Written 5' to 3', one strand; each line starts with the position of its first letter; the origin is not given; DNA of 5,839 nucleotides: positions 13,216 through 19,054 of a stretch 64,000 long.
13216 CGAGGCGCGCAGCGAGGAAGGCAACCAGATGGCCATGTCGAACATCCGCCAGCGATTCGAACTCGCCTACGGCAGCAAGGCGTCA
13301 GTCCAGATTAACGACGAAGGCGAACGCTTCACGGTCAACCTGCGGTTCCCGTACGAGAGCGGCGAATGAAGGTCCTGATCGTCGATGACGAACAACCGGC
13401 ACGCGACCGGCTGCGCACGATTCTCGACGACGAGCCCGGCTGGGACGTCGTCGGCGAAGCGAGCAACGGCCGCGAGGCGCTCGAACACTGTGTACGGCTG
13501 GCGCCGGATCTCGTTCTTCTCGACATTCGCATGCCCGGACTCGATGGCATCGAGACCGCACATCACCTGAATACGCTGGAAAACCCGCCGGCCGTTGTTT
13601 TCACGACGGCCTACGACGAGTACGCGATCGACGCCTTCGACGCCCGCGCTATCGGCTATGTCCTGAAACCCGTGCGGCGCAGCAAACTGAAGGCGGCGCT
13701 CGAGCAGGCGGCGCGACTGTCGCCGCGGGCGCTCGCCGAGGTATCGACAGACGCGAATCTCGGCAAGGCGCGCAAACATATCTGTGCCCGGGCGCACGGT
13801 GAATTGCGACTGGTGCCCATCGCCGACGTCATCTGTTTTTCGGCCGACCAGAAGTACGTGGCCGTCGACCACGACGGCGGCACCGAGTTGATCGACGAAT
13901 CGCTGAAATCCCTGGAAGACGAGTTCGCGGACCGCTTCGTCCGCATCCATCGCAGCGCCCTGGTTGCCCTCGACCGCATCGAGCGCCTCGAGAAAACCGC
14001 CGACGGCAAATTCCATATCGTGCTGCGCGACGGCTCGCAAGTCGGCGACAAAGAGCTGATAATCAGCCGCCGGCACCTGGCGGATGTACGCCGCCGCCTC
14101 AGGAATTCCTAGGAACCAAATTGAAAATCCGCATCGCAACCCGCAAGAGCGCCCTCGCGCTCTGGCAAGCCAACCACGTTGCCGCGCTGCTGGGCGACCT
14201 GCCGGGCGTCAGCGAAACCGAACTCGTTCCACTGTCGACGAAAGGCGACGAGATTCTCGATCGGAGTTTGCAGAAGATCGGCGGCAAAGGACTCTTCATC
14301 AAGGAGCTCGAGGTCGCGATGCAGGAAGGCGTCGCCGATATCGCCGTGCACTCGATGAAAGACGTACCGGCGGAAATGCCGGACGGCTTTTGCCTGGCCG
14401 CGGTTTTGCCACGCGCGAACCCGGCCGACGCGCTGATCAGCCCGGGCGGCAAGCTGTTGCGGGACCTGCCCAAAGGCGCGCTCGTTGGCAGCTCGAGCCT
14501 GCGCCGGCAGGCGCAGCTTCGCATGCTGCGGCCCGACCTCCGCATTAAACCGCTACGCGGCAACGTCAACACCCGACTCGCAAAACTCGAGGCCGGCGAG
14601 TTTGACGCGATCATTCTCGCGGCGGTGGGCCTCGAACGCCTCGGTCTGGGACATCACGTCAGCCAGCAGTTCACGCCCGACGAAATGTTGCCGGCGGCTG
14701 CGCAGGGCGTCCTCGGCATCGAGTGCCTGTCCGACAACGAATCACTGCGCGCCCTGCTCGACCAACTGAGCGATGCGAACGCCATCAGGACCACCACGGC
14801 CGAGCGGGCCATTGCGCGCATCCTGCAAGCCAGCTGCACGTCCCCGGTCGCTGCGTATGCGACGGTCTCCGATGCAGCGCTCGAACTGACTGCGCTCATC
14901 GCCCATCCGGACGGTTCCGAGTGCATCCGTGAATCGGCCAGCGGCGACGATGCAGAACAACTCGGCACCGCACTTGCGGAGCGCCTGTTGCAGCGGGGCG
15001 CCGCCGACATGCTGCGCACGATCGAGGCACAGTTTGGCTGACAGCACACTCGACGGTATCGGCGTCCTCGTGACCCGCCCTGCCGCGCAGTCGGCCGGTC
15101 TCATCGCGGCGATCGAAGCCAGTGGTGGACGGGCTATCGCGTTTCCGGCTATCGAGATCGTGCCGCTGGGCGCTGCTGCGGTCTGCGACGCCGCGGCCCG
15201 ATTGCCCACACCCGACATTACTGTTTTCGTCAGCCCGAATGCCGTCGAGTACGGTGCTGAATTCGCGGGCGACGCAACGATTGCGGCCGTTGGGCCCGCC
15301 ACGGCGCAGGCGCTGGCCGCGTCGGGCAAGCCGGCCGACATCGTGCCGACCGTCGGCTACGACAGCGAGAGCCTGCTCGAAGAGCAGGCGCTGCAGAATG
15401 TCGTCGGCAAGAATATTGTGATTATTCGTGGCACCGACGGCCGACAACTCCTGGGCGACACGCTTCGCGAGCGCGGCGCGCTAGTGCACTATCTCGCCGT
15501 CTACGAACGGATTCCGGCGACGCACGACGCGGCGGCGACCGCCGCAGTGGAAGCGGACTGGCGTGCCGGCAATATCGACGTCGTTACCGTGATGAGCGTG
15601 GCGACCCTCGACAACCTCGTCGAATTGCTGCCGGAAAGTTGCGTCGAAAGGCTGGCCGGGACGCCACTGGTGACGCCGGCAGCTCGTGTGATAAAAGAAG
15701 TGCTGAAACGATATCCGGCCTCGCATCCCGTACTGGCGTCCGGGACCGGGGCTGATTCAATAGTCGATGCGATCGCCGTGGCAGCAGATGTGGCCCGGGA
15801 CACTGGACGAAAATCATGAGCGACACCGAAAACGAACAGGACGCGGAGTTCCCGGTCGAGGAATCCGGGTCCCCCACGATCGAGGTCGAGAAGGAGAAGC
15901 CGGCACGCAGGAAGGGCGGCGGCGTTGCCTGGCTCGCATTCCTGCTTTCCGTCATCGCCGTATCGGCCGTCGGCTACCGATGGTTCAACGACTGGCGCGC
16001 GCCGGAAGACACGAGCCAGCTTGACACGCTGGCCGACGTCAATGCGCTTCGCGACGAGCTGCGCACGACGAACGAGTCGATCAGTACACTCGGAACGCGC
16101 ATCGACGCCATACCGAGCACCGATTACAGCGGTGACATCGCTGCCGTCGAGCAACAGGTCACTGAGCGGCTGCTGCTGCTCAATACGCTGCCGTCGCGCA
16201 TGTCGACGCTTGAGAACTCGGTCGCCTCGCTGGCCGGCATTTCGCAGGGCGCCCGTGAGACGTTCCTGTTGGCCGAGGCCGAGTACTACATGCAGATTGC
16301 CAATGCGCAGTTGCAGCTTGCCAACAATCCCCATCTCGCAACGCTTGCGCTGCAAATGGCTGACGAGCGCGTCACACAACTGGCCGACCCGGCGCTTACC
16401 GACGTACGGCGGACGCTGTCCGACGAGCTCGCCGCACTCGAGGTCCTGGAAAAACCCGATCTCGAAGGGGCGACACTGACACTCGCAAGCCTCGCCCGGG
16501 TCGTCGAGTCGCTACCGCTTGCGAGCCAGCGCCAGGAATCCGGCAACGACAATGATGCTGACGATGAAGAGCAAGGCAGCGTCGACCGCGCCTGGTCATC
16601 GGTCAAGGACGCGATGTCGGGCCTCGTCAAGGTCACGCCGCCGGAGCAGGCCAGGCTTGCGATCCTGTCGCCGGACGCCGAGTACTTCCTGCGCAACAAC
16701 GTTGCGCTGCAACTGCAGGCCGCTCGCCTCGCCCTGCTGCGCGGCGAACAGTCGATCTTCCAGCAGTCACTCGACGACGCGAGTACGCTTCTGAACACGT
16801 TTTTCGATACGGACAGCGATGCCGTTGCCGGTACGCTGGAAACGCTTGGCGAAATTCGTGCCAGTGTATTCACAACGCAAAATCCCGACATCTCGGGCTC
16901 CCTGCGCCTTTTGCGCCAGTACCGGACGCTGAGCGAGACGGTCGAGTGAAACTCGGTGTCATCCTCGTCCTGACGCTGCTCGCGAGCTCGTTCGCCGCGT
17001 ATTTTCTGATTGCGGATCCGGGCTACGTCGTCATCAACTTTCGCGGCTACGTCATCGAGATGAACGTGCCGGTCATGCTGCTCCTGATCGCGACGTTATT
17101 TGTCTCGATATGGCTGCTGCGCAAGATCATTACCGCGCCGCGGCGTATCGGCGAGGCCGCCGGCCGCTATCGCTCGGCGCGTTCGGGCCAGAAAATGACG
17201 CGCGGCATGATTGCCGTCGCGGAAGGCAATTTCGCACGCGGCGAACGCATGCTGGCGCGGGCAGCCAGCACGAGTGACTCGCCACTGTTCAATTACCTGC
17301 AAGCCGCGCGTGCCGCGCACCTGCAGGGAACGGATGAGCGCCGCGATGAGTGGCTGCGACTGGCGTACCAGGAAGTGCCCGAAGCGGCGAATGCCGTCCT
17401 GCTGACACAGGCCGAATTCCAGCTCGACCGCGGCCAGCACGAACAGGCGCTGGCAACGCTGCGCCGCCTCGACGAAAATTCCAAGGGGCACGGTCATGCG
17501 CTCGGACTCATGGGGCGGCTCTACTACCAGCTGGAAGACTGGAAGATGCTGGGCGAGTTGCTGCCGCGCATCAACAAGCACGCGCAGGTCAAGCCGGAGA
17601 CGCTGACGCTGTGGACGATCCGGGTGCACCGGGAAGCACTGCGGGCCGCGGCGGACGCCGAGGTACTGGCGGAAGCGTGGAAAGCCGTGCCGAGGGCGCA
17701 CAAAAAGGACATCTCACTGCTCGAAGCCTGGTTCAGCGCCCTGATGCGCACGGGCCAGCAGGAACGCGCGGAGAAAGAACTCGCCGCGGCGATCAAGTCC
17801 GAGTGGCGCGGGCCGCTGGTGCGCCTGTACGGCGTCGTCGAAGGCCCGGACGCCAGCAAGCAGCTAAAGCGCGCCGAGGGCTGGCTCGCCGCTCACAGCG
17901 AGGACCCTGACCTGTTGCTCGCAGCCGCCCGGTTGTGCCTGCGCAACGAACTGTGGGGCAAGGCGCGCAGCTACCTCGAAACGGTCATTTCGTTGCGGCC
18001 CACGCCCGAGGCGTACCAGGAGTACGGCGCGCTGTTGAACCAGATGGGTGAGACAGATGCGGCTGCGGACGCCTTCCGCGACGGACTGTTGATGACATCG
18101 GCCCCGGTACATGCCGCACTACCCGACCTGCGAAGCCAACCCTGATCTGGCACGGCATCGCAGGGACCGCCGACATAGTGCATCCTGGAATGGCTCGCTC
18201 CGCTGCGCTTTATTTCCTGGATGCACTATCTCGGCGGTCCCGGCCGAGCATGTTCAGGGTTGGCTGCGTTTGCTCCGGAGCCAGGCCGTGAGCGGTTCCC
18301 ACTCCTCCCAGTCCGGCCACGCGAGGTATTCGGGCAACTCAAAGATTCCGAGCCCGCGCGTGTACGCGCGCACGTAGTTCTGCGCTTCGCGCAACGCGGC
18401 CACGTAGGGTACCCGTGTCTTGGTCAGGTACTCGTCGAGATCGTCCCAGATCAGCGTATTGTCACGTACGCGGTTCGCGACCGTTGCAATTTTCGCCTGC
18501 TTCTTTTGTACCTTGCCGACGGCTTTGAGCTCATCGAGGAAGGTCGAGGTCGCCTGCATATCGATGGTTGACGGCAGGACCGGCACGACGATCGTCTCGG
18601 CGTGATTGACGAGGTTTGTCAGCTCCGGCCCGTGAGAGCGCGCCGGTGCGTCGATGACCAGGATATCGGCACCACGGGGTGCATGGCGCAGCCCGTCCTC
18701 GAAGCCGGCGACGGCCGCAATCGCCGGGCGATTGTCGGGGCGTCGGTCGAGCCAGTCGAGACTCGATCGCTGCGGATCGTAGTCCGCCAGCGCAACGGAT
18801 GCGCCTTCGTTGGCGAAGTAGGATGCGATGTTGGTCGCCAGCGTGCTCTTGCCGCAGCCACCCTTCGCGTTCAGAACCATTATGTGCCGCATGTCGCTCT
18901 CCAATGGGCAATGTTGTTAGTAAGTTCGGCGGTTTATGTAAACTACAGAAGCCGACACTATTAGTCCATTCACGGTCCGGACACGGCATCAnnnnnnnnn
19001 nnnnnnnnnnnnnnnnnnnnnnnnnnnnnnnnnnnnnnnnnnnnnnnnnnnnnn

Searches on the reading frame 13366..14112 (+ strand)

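Call 62: search_protein_families(library=ncbifam, proteins=[window:13366-14112:+], max_evalue=1e-10)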
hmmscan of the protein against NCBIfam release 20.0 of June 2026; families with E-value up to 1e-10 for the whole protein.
window:13366-14112:+ (248 aa): 30 families (the best 25 are shown)
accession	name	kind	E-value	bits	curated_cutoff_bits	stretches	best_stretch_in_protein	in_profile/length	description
NF008677.0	PRK11697.1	equivalog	1.4e-48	165.3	246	1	1-245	2-235/238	two-component system response regulator BtsR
NF010684.1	PRK14084.1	equivalog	5.4e-31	108.2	375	1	1-224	1-236/254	response regulator transcription factor LytR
NF001965.0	PRK00742.1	subfamily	5.6e-22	78.4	293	1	1-188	4-194/357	chemotaxis-specific protein-glutamate methyltransferase CheB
NF009206.0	PRK12555.1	subfamily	1.3e-21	77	342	1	1-208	1-201/340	chemotaxis-specific protein-glutamate methyltransferase CheB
NF011896.0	PRK15369.1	equivalog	1.8e-20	73.5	242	1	1-116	4-121/211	two component system response regulator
NF007935.0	PRK10651.1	equivalog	2.6e-19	69.3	250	1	2-117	8-125/216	two-component system response regulator NarL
NF008469.0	PRK11361.1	equivalog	6.9e-19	67.9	714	1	2-123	6-127/461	acetoacetate metabolism transcriptional regulator AtoC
NF041367.1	CheY_Halo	equivalog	1.3e-18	67.4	200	1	3-114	1-112/114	chemotaxis protein CheY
NF007708.0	PRK10403.1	equivalog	5.7e-16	58.6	343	1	2-117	8-125/215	nitrate/nitrite response regulator protein NarP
NF007018.1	PRK09483.1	equivalog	1.4e-15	57.5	280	1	2-113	3-116/217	UvrY/SirA/GacA family response regulator transcription factor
NF040689.1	MtrAB_MtrA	equivalog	1.9e-15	56.8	300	1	3-153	1-151/219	MtrAB system response regulator MtrA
NF047785.1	respo_reg_MadR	equivalog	4.9e-15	55.4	300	1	1-117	1-122/209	MadR family response regulator transcription factor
NF052445.1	RespRegMctR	equivalog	5.6e-15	55.3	300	1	2-116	3-119/205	two-component system response regulator MctR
TIGR02875.1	spore_0_A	equivalog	1.8e-14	53.6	200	1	2-120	4-126/262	sporulation transcription factor Spo0A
NF040534.1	resp_reg_YycF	equivalog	9.1e-14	51.3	340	1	2-117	2-116/231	response regulator YycF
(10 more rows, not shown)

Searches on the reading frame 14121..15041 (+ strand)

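Call 62: search_protein_families(library=ncbifam, proteins=[window:14121-15041:+], max_evalue=1e-10)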
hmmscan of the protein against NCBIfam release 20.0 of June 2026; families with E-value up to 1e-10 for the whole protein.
window:14121-15041:+ (306 aa): 2 families
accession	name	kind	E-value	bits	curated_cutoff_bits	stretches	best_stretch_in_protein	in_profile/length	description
TIGR00212.1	hemC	equivalog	1.2e-103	346.2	164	1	3-292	1-292/293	hydroxymethylbilane synthase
NF002202.0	PRK01066.1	equivalog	1.9e-36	125.5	251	1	2-220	20-233/241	hydroxymethylbilane synthase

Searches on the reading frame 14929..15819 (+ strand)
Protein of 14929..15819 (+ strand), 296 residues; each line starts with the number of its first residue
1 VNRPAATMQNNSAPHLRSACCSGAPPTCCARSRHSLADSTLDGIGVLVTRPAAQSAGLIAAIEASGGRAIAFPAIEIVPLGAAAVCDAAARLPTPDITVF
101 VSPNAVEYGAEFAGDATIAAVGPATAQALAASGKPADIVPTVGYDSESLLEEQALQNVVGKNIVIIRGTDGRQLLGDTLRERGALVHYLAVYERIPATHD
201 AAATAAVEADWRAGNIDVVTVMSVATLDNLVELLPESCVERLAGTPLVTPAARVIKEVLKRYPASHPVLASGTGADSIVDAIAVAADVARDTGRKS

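Call 62: search_protein_families(library=ncbifam, proteins=[window:14929-15819:+], max_evalue=1e-10)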
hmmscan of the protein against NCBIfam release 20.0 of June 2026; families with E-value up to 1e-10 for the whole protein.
window:14929-15819:+ (296 aa): 8 families
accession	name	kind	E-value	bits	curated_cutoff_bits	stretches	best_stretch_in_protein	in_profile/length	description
NF005411.0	PRK06975.1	equivalog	2.7e-38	131.7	414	1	45-289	8-272/660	fused uroporphyrinogen-III synthase HemD/membrane protein HemX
NF004585.0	PRK05928.2-2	equivalog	5.5e-36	124.3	241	1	46-261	5-221/255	uroporphyrinogen-III synthase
NF004582.0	PRK05928.1-1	equivalog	2.5e-25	89.5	319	1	45-239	2-202/246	uroporphyrinogen-III synthase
NF004395.0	PRK05752.1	equivalog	7.6e-21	74.6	380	1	46-285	6-250/255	uroporphyrinogen-III synthase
NF004587.0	PRK05928.2-5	equivalog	2.4e-17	63.3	246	1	46-234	8-185/245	uroporphyrinogen-III synthase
NF006454.0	PRK08811.1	equivalog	3.1e-17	62.8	328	1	46-256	21-231/266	uroporphyrinogen-III synthase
NF004583.0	PRK05928.1-5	equivalog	1.2e-11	44.5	432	1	41-236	4-200/250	uroporphyrinogen-III synthase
NF004593.0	PRK05928.4-2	equivalog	2.4e-11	43.6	275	1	45-236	4-196/247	uroporphyrinogen-III synthase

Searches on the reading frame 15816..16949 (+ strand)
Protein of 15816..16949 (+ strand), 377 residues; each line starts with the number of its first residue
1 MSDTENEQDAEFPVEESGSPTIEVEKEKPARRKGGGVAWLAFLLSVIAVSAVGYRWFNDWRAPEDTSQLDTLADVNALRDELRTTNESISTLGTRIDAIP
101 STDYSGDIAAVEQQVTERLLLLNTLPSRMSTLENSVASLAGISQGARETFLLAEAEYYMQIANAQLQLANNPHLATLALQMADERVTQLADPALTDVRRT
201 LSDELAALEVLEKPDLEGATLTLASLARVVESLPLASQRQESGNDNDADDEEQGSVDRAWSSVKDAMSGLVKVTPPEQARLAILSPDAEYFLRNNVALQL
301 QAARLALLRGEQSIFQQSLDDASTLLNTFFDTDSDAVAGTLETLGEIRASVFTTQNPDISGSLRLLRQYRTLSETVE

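Call 62: search_protein_families(library=ncbifam, proteins=[window:15816-16949:+], max_evalue=1e-10)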
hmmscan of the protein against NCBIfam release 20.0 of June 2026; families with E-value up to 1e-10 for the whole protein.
window:15816-16949:+ (377 aa): 2 families
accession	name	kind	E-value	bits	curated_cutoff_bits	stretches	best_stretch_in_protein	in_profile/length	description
NF005411.0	PRK06975.1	equivalog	1.9e-43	148.8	414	1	20-371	309-658/660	fused uroporphyrinogen-III synthase HemD/membrane protein HemX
NF008173.0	PRK10920.1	equivalog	3.7e-27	95.4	313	1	102-367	88-354/390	uroporphyrinogen-III C-methyltransferase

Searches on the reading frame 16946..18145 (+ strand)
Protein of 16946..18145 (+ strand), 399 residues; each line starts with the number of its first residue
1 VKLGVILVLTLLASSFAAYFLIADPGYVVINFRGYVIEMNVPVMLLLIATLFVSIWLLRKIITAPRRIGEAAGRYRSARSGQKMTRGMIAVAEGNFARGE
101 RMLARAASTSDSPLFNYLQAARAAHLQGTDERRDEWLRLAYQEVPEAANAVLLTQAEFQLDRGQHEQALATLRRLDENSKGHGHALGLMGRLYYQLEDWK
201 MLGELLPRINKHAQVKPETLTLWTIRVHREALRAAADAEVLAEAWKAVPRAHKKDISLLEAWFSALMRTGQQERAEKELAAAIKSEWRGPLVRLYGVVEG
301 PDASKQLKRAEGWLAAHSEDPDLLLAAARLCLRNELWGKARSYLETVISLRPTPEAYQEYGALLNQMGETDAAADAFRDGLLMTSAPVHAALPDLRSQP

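Call 62: search_protein_families(library=ncbifam, proteins=[window:16946-18145:+], max_evalue=1e-10)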
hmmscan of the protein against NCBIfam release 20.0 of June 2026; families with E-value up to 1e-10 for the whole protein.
window:16946-18145:+ (399 aa): 2 families
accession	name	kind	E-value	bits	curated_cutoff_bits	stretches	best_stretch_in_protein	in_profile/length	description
TIGR00540.1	TPR_hemY_coli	hypoth_equivalog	6.8e-92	308.2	142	1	5-379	4-384/385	heme biosynthesis-associated TPR protein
NF008017.0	PRK10747.1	equivalog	1.1e-33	116.6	608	1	6-384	6-391/398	protoheme IX biogenesis protein HemY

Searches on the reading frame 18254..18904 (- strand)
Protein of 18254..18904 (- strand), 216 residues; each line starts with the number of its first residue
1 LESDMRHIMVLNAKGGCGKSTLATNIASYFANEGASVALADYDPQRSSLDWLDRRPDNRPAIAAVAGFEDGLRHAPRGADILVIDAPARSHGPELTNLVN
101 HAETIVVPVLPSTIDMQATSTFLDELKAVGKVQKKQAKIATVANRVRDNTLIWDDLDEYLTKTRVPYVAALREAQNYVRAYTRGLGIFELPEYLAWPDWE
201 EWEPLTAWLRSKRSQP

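Call 62: search_protein_families(library=ncbifam, proteins=[window:18254-18904:-], max_evalue=1e-10)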
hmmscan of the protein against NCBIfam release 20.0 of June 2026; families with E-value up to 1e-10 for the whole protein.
window:18254-18904:- (216 aa): 1 family
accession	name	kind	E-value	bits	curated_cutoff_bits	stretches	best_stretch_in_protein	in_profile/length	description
NF041546.1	ParA_partition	equivalog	2e-36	125.4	180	1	8-190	2-187/203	ParA family partition ATPase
